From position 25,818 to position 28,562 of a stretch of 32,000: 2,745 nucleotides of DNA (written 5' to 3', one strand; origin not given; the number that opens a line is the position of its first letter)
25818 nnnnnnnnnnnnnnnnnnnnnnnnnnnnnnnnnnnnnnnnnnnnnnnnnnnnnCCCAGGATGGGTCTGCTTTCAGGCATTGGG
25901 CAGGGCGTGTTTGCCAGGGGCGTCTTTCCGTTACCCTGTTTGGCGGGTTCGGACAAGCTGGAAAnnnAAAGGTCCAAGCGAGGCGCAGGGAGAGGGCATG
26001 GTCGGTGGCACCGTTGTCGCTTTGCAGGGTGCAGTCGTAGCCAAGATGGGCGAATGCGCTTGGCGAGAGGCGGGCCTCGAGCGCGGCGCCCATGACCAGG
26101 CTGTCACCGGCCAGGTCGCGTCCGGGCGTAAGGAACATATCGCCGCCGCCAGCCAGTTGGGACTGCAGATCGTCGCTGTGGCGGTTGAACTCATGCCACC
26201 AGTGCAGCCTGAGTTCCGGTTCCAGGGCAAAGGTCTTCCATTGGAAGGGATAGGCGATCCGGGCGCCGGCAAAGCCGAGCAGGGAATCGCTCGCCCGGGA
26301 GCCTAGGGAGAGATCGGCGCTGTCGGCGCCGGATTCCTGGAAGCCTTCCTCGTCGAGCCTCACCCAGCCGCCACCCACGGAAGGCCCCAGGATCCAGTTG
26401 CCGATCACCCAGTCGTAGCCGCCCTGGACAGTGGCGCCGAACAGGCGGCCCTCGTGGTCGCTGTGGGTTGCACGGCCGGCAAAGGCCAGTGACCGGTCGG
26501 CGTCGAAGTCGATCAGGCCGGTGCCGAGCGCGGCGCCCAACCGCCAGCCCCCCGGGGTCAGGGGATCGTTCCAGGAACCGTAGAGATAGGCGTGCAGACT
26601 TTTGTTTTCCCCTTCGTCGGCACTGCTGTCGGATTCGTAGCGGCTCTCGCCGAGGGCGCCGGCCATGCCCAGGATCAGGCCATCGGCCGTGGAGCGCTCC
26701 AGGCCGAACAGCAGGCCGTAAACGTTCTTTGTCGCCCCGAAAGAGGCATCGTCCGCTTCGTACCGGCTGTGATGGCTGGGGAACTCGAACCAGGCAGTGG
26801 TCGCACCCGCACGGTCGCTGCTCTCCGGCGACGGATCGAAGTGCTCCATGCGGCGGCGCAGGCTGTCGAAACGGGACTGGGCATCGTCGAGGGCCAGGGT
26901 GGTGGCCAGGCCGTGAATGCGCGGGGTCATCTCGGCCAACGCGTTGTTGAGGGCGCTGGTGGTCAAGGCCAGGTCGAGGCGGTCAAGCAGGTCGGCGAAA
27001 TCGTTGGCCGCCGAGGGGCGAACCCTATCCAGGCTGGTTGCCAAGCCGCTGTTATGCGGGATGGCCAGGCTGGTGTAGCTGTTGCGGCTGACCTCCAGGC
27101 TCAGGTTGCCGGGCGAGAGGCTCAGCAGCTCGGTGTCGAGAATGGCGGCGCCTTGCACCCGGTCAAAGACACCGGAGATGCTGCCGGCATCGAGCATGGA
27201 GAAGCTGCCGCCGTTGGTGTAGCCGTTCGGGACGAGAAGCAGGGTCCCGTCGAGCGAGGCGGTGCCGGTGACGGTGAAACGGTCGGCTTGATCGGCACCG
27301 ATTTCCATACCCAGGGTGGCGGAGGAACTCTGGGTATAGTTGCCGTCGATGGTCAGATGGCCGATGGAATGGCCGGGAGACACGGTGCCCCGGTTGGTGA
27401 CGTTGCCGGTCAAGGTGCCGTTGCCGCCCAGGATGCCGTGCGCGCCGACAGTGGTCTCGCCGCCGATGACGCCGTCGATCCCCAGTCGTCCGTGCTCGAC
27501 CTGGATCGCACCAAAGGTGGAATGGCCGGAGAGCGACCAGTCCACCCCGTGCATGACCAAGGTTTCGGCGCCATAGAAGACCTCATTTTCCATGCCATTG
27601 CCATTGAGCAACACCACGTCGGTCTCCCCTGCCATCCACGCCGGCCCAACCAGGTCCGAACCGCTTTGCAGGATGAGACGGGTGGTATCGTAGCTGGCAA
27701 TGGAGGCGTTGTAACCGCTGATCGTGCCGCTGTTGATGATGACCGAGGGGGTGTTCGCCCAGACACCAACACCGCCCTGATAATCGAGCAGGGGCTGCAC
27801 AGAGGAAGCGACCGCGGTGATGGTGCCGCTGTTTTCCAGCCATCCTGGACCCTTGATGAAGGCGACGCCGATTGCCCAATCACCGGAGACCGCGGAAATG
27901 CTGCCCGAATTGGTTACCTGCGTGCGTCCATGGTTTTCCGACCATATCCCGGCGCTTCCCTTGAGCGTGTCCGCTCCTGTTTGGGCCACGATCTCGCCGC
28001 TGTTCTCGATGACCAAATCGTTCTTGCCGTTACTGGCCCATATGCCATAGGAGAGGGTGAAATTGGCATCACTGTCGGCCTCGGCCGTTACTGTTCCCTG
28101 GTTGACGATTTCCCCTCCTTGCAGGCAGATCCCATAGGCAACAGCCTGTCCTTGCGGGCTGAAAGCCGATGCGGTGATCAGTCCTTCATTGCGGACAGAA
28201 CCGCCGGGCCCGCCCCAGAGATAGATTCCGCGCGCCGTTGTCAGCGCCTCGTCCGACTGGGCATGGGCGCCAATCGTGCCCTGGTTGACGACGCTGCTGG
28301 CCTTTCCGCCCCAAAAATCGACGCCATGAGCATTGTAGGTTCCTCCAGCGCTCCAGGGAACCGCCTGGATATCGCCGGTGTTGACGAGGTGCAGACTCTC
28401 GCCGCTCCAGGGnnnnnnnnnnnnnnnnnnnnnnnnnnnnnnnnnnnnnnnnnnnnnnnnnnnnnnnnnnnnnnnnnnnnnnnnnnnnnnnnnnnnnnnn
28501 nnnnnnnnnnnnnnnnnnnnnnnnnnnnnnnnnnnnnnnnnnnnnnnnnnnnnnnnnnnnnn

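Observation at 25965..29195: Autotransporter whose passenger starts with an intact papain-family (C1) cysteine protease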

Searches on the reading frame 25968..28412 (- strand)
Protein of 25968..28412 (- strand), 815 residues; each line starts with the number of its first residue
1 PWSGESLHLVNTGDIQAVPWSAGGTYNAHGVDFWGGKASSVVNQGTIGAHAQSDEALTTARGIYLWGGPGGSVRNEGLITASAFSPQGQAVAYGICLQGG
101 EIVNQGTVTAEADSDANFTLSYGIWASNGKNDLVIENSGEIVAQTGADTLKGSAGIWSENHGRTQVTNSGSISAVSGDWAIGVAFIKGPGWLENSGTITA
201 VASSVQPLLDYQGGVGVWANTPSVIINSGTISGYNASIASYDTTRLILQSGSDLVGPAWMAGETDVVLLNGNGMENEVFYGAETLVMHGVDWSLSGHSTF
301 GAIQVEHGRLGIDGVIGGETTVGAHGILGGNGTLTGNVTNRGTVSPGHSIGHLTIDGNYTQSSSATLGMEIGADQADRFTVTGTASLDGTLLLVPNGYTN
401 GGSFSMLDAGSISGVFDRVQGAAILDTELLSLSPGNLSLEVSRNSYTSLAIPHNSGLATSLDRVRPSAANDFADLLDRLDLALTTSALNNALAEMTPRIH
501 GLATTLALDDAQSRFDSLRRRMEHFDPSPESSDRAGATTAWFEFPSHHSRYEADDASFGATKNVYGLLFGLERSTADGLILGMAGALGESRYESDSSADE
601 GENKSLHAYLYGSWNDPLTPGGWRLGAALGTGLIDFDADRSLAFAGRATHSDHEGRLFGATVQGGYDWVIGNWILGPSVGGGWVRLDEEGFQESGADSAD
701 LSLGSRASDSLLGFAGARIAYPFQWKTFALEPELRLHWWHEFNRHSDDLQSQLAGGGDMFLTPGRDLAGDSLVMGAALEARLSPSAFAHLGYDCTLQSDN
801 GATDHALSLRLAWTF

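Call 45: search_solved_structures(query=window:25968-28412:-, max_evalue=1)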
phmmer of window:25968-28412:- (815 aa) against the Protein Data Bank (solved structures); distinct sequences matched with E-value up to 1: 2.
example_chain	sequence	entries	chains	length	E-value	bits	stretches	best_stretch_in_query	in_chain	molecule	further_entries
8v95_A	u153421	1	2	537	0.12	13.8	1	302-470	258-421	Capsid protein (Fragment)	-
6j9c_A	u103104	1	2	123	0.78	11.1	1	115-148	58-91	B3 domain-containing transcription factor LEC2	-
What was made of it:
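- Tried and rejected: It found nothing (call 45).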

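Call 68: find_homologous_proteins(query=window:25968-28409:-, max_evalue=0.00001)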
Query window:25968-28409:- (814 aa): 200 proteins with E <= 0.00001 among 8000 candidates; the best 120 are listed.
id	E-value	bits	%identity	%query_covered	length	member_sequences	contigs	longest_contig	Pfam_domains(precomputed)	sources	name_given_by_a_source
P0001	0.0e+0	1644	91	100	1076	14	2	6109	PF00112.30,PF03797.26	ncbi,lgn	ncbi:autotransporter domain-containing protein [Desulfobulbus propionicus]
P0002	0.0e+0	1029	59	100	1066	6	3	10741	PF00112.30,PF03797.26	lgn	-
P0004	2.5e-293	994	58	100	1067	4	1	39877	PF00112.30,PF27417.1,PF03797.26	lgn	-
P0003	6.4e-282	956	56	100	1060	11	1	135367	PF00112.30,PF03797.26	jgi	-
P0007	6.0e-264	896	54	100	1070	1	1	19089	PF00112.30,PF03797.26,PF03051.22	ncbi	-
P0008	6.3e-262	890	53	100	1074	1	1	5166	PF00112.30,PF03797.26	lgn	-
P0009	3.8e-260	884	55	100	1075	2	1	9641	PF00112.30,PF03797.26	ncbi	ncbi:MAG: autotransporter domain-containing protein [Phycisphaerales bacterium]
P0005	1.0e-258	879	54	100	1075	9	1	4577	PF00112.30,PF03797.26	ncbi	-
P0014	5.7e-257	873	53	100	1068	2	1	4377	PF00112.30,PF03797.26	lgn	-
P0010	3.5e-254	864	52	100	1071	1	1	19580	PF00112.30,PF03797.26,PF03051.22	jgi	-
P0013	1.3e-253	862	53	100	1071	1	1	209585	PF00112.30,PF03797.26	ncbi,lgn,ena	-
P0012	3.7e-253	861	53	100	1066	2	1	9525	PF00112.30,PF03797.26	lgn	-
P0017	1.4e-252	859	43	100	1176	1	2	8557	PF00112.30,PF03797.26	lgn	-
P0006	1.1e-250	853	51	100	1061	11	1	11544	PF00112.30,PF03797.26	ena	-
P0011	8.3e-247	840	53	100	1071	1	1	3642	PF00112.30,PF03797.26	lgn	-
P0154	2.1e-204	699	47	96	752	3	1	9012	PF03797.26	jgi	jgi:outer membrane autotransporter protein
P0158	7.8e-106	373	35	89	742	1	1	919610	PF27417.1,PF03797.26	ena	-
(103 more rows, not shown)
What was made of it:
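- Closest known: Subtilisin-type. Different: Sequence relatedness of the stalk and barrel to any S8 autotransporter is low (at most about 90 bits, call 68).
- With the stalk plus barrel as query, family members score at least 326 bits and the next autotransporters at most 145 bits (call 68).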

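Call 78: search_protein_families(library=pfam, proteins=[P0158, P0154], max_evalue=0.1)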
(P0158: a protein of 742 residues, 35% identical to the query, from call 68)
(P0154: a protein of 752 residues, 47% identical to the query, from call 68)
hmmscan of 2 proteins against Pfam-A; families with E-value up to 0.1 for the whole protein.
P0158 (742 aa): 1 family
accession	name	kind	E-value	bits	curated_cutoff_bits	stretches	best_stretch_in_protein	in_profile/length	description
PF03797.25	Autotransporter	-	2.1e-48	165.7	26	1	470-719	1-254/255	Autotransporter beta-domain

P0154 (752 aa): 2 families
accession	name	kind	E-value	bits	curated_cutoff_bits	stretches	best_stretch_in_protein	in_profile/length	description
PF03797.25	Autotransporter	-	3.5e-54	184.7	26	1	478-728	1-252/255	Autotransporter beta-domain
PF12099.14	DUF3575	-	0.012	15.4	21.1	1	583-630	100-148/177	Protein of unknown function (DUF3575)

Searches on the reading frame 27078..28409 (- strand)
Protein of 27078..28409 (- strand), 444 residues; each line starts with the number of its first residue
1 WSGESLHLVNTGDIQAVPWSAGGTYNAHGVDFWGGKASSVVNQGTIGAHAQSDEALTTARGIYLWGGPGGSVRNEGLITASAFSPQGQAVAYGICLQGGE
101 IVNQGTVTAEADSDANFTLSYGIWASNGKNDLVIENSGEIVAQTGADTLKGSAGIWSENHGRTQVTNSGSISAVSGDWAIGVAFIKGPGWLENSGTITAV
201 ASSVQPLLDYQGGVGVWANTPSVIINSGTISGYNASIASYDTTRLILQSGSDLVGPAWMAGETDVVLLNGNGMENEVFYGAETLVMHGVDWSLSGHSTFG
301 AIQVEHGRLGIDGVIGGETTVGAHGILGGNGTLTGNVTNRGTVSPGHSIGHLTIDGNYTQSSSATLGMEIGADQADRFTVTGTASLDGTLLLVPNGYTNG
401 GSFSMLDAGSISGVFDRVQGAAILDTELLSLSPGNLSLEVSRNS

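Call 63: predict_structure(alignment_id=A2)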
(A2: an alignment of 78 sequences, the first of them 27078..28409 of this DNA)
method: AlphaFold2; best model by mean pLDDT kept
length: 444 residues; sequences in the alignment: 78
mean_pLDDT: 95.4   pTM: 0.93
mean pLDDT of the five models: 95.4, 95.1, 94.9, 94.9, 94.7
residues with pLDDT >= 90: 397; 70-90: 36; 50-70: 9; < 50: 2
segments of 3 or more residues with pLDDT < 50: none
pLDDT, mean of each block of 10 residues (from residue 1): 86 98 96 93 99 97 96 99 96 98 99 93 98 99 91 98 99 96 98 98 59 93 99 97 98 98 98 98 98 98 98 98 98 99 92 98 97 94 98 91 96 96 92 92 88
secondary structure, 60 per line:
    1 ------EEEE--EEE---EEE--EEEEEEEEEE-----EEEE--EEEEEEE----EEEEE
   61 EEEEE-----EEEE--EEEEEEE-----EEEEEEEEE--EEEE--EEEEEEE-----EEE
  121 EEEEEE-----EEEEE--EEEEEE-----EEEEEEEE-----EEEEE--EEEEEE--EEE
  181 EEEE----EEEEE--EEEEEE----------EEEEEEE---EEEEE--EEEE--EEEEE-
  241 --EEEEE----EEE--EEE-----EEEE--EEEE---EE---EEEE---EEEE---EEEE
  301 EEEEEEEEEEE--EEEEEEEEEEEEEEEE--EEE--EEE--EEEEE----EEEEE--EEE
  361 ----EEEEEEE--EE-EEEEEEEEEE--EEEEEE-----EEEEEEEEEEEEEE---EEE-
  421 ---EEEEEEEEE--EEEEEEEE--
elements in order: E7-10 E13-15 E19-21 E24-33 E39-42 E45-51 E56-65 E71-74 E77-83 E89-97 E100-103 E106-112 E118-126 E132-136 E139-144 E150-157 E163-167 E170-175 E178-184 E189-193 E196-201 E212-218 E222-226 E229-232 E235-239 E243-247 E252-254 E257-259 E265-268 E271-274 E283-286 E290-293 E297-311 E314-329 E332-334 E337-339 E342-346 E351-355 E358-360 E365-371 E377-386 E389-394 E400-413 E417-419 E424-432 E435-442
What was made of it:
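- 27078..28409 (-): Beta-helix passenger stalk, aa 263-706. It has eight Nx Gx[IVL] rungs at aa 272-488, followed by a C-terminal cap resembling an autochaperone region. AF2 on the stalk alone gives pLDDT 95.4 and pTM 0.93, all beta (call 63).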

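Call 67: fold_search(model_id=the predicted structure, library=pdb)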
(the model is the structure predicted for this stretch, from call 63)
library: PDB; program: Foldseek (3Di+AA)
matches with E <= 10: 140; with E <= 0.001: 7
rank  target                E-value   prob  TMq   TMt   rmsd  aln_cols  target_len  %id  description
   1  8e7f                  3.4e-06  1.00  0.29  0.21   7.7       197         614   20  Crystal structure of the autotransporter Ssp from Serratia marcescens. (released 2023-03-08)
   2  1dab                  3.6e-05  1.00  0.41  0.35  11.7       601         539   13  The Structure of Bordetella Pertussis Virulence Factor P.69 Pertactin (released 1999-12-15)
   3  7koh_D                9.2e-05  1.00  0.27  0.23  16.3       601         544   14  Crystal structure of antigen 43 from Escherichia coli EDL933 (released 2022-03-09)
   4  2iou_G                1.3e-04  1.00  0.42  0.38  12.3       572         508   12  Major Tropism Determinant P1 (Mtd-P1) Variant Complexed with Bordetella brochiseptica Virulence Factor Pertactin extra (released 2007-10-23)
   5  7koh_C                1.8e-04  0.99  0.28  0.23  16.0       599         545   14  Crystal structure of antigen 43 from Escherichia coli EDL933 (released 2022-03-09)
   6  7koh_B                2.2e-04  0.99  0.27  0.22  17.1       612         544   12  Crystal structure of antigen 43 from Escherichia coli EDL933 (released 2022-03-09)
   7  7ko9                  7.8e-04  0.99  0.31  0.27  16.7       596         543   12  Crystal structure of antigen 43 from uropathogenic Escherichia coli UTI89 (released 2022-03-09)
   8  7jvi_A                2.0e-03  1.00  0.45  0.47   8.1       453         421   14  Crystal structure of a beta-helix domain retrieved from capybara gut metagenome (released 2021-09-08)
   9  3h09_B                9.3e-03  0.97  0.38  0.20  13.7       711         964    9  The structure of Haemophilus influenzae IgA1 protease (released 2009-04-21)
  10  5ke1_B                1.4e-02  0.99  0.27  0.36   9.5       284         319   13  Structure of a C-terminal fragment of the IcsA/VirG passenger-domain (released 2017-03-15)
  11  7koh_A                1.7e-02  0.80  0.28  0.24  16.9       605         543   14  Crystal structure of antigen 43 from Escherichia coli EDL933 (released 2022-03-09)
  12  5ke1_A                1.9e-02  0.98  0.26  0.35   9.8       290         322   12  Structure of a C-terminal fragment of the IcsA/VirG passenger-domain (released 2017-03-15)
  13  3h09_A                3.1e-02  0.69  0.30  0.17  14.9       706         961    9  The structure of Haemophilus influenzae IgA1 protease (released 2009-04-21)
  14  3sze                  3.3e-02  0.38  0.25  0.15  17.1       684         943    9  Crystal structure of the passenger domain of the E. coli autotransporter EspP (released 2011-10-12)
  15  9mne_A                4.0e-02  0.51  0.27  0.15  20.1       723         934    8  Crystal structure of enteropathogenic Escherichia coli EspC (released 2025-10-29)
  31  3ml3                  1.2e+00  0.92  0.20  0.53   4.5       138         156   15  Crystal structure of the IcsA autochaperone region (released 2011-03-02)
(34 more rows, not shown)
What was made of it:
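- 27078..28409 (-): Foldseek best hits are autotransporter passengers: Ssp 8e7f (E 3.4e-6), pertactin 1dab, Ag43, IgA1 protease and the IcsA autochaperone region (call 67).
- On Beta-helical passenger with autochaperone region: Foldseek hits include Ssp, pertactin, Ag43, IgA1 protease and the IcsA autochaperone region 3ml3 (TMt 0.53, E 1.2) (call 67).
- Closest known: Subtilisin-type. Same: Ssp is the best structural match to the stalk (E 3.4e-6, call 67).
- Closest known: SPATEs. Same: EspP, Hbp and IgA1 protease appear among the structural hits to the stalk (call 67).
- Structural hits include Ag43, pertactin and UpaB (call 67).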
